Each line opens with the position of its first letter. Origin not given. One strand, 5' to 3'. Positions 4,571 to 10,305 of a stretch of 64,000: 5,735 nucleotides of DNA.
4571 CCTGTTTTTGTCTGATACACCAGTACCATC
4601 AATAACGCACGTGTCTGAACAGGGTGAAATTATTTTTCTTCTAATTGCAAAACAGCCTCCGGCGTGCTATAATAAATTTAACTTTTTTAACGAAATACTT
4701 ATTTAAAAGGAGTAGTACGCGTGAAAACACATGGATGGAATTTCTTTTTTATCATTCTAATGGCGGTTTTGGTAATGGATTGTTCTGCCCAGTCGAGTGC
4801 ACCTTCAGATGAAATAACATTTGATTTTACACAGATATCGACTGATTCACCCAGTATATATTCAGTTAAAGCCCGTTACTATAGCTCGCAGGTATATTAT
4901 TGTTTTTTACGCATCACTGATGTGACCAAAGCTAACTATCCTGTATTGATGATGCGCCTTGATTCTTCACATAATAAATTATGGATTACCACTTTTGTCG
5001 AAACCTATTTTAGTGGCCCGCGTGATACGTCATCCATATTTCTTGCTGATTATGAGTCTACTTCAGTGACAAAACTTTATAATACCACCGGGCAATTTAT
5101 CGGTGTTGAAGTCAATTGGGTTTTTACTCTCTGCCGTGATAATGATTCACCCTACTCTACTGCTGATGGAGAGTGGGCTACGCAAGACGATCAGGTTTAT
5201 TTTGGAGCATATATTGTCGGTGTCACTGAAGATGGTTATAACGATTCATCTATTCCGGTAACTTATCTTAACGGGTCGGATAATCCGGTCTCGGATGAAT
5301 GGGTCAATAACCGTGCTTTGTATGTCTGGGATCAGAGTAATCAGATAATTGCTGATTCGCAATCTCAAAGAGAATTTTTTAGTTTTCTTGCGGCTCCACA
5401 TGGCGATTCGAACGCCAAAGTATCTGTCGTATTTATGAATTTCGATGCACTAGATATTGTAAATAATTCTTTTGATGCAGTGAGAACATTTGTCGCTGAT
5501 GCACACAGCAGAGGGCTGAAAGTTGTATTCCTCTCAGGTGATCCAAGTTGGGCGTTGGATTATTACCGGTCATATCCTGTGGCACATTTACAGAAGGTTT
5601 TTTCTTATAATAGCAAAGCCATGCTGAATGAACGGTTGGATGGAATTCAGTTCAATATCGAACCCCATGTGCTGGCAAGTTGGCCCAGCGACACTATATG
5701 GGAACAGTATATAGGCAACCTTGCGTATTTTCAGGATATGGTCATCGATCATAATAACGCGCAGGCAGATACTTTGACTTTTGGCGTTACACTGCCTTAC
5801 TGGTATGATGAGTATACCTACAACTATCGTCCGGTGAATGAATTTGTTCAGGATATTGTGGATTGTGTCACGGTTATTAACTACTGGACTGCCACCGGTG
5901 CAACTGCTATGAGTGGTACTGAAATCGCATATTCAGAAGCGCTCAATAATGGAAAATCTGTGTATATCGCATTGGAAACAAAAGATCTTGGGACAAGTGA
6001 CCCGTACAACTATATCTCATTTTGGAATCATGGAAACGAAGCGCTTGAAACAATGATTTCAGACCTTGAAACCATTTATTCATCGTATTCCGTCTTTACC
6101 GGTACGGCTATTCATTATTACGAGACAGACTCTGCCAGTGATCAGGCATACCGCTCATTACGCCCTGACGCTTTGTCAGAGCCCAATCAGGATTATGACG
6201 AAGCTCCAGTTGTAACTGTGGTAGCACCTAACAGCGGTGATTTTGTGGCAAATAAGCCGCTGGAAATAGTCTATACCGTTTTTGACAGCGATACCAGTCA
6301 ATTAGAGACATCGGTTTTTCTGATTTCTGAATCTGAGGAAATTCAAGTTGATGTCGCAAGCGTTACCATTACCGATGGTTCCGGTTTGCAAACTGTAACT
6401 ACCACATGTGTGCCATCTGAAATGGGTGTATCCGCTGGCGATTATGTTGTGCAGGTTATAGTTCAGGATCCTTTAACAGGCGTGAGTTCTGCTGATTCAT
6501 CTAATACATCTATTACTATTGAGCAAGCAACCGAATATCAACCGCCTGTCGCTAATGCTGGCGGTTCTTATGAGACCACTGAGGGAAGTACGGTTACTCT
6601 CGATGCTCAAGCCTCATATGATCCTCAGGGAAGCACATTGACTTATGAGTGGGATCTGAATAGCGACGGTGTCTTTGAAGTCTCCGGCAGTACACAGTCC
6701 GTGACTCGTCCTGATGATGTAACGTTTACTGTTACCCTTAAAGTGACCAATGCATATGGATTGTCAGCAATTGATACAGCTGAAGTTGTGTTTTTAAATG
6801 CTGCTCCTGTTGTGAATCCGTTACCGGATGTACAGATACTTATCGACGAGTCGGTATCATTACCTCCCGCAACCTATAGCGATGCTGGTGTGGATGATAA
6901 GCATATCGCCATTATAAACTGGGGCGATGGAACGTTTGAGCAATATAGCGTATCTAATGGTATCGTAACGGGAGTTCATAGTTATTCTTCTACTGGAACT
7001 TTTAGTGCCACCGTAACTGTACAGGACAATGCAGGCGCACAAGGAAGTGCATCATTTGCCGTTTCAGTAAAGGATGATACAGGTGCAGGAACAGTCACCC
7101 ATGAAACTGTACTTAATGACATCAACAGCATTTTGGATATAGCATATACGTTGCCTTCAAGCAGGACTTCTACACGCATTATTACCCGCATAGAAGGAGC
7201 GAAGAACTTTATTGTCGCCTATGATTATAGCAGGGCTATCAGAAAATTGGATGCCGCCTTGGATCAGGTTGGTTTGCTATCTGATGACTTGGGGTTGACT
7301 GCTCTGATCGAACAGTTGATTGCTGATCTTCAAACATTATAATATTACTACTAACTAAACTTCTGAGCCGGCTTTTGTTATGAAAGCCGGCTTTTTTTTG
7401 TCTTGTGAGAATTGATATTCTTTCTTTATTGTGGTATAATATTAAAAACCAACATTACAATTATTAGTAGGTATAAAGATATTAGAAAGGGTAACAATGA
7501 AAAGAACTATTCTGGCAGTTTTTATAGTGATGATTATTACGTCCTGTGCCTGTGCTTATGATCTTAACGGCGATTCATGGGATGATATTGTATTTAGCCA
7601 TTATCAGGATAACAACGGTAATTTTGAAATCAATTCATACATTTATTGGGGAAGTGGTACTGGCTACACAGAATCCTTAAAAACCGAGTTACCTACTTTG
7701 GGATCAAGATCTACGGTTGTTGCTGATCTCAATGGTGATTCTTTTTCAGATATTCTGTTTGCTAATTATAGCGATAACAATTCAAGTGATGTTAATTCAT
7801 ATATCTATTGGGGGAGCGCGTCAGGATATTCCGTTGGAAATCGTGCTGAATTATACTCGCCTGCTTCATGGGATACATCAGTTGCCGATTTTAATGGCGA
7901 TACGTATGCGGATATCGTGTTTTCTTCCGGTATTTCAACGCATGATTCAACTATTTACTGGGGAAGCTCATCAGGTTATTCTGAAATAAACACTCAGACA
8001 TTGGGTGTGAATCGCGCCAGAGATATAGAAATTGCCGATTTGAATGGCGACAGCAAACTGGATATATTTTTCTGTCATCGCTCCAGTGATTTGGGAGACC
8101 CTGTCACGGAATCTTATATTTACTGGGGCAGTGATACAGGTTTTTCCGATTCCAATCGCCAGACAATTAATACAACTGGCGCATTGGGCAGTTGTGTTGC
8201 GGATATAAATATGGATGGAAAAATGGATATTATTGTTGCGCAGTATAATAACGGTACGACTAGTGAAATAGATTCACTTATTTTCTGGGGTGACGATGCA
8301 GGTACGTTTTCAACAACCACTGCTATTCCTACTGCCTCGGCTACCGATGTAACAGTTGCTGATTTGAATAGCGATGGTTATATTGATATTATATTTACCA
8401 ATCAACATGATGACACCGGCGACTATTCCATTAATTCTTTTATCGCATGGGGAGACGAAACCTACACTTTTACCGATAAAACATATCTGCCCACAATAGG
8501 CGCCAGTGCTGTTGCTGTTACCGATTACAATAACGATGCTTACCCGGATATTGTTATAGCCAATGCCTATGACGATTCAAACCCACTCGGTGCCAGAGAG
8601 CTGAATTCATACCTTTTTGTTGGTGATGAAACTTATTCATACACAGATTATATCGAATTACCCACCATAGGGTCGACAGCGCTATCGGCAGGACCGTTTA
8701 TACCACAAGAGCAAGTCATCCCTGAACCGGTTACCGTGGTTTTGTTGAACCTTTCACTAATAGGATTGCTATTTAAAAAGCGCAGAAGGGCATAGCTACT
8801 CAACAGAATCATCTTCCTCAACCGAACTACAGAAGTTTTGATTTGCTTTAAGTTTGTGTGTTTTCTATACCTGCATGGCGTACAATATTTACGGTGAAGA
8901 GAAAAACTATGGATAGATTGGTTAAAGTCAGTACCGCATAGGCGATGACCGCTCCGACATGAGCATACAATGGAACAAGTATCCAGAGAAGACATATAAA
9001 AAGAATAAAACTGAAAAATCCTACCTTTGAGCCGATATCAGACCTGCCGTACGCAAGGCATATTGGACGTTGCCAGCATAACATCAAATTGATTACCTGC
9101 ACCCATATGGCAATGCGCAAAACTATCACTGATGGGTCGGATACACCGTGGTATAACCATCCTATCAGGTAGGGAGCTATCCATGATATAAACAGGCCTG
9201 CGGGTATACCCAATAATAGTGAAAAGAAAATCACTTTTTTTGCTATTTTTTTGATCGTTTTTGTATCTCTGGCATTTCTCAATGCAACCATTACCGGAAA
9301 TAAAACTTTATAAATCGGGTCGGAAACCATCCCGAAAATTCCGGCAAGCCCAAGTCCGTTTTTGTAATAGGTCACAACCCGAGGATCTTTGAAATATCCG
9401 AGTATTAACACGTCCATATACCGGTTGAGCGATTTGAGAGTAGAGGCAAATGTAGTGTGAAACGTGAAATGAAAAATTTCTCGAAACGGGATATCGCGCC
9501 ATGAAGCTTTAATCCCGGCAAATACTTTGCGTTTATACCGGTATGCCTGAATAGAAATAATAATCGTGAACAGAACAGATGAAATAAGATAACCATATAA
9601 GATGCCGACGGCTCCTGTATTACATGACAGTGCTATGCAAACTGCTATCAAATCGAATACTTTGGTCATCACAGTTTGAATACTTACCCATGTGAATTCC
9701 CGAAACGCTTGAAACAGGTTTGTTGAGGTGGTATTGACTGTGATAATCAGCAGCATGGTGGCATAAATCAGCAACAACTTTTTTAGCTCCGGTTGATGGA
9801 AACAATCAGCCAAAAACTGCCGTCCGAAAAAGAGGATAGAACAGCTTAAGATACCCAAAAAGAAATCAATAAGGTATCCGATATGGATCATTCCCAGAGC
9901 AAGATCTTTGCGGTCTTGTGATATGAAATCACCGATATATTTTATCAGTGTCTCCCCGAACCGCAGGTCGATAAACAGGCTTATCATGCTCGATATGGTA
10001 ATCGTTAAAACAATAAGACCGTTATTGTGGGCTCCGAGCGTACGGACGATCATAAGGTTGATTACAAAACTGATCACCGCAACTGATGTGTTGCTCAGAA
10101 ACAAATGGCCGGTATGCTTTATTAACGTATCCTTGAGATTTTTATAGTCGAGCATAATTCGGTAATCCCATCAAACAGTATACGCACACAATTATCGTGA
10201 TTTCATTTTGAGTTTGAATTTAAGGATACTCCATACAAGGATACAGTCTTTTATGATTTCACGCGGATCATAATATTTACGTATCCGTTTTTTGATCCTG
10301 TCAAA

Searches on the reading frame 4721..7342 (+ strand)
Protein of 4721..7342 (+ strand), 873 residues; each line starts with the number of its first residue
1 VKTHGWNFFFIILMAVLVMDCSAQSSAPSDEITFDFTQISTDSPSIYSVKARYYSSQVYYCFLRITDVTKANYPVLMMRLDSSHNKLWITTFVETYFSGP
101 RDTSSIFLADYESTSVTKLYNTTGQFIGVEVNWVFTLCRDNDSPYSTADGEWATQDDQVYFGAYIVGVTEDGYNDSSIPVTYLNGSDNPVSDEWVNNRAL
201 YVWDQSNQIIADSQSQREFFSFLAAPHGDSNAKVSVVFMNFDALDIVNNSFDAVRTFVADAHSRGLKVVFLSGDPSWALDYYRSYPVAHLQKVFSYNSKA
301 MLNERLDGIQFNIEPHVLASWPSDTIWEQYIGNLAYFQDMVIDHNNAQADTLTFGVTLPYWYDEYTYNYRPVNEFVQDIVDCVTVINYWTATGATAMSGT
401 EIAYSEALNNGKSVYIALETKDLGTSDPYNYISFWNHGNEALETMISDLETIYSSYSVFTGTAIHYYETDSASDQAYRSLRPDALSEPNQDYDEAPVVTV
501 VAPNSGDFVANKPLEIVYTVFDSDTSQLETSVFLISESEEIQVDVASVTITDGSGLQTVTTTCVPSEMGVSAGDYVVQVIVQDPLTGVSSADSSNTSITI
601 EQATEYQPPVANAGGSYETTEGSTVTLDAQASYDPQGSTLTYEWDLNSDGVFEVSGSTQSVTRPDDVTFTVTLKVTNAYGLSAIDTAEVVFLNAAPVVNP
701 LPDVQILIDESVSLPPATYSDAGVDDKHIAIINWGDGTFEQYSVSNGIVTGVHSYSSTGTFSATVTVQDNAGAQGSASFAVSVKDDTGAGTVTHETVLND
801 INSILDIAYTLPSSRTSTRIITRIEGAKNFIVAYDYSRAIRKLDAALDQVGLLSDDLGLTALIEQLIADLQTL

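Call 17: search_protein_families(library=pfam, proteins=[window:4721-7342:+])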
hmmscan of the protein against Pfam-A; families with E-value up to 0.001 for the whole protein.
window:4721-7342:+ (873 aa): 5 families
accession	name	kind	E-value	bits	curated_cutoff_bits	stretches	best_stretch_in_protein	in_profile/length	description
PF18911.6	PKD_4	-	2.7e-17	63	27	2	607-689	2-83/85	PKD domain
PF00801.26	PKD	-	1.4e-10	41.4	23.5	1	621-683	13-73/80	PKD domain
PF22352.2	K319L-like_PKD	-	4.7e-06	27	27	1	613-689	1-82/84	K319L-like, PKD domain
PF21027.3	Sde0182_C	-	0.00024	22.1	27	0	624-644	1-21/83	Cellulose-binding protein Sde0182, C-terminal domain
PF05345.18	He_PIG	-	0.00084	20.2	24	1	744-783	56-95/96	Putative Ig domain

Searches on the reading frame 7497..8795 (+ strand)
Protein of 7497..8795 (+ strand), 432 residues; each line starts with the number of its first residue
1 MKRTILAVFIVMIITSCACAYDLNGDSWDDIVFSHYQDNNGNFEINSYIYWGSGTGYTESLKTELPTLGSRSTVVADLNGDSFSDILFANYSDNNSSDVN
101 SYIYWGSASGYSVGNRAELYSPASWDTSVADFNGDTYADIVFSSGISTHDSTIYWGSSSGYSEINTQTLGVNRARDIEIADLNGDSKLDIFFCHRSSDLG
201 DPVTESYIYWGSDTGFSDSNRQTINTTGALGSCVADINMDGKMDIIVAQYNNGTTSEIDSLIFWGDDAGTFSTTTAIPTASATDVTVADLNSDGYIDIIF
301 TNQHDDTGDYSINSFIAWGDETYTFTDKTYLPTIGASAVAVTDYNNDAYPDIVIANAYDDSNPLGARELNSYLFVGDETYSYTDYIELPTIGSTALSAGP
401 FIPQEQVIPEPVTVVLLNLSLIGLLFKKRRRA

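Call 7: search_protein_families(library=pfam, proteins=[window:7497-8795:+], max_evalue=0.001)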
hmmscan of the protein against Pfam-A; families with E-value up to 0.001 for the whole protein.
window:7497-8795:+ (432 aa): 3 families
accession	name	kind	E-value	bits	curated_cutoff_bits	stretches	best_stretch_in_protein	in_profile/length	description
PF13517.12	FG-GAP_3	-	2.8e-35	121.2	26.9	6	236-299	1-60/61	FG-GAP-like repeat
PF01839.29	FG-GAP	-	1.3e-23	82.8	22.1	1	337-360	3-26/37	FG-GAP repeat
PF12256.14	TcdB_toxin_midN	-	2.6e-05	24.1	24.8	0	125-162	28-64/181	Insecticide toxin TcdB middle/N-terminal region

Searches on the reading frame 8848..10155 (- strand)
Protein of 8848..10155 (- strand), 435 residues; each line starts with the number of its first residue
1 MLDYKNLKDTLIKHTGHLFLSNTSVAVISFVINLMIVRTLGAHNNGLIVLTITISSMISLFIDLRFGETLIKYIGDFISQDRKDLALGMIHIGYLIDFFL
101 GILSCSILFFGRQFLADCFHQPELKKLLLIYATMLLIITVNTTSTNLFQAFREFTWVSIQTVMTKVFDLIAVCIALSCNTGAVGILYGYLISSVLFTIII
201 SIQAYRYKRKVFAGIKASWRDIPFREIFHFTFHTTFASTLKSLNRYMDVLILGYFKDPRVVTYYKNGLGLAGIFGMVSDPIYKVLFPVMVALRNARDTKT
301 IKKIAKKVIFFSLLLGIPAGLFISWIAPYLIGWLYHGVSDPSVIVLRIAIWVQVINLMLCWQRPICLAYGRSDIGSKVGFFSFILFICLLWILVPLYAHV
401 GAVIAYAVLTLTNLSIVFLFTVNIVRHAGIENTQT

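Call 7: search_protein_families(library=pfam, proteins=[window:8848-10155:-], max_evalue=0.001)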
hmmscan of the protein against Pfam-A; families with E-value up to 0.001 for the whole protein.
window:8848-10155:- (435 aa): 3 families
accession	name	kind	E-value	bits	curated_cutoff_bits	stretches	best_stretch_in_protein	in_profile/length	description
PF01943.22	Polysacc_synt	-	1.3e-27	97.4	28.2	1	13-290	3-271/274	Polysaccharide biosynthesis protein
PF13440.11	Polysacc_synt_3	-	8.4e-24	84.8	23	1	37-335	3-284/293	Polysaccharide biosynthesis protein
PF01554.23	MatE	-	1.5e-05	25.2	24.9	1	240-391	8-160/161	MatE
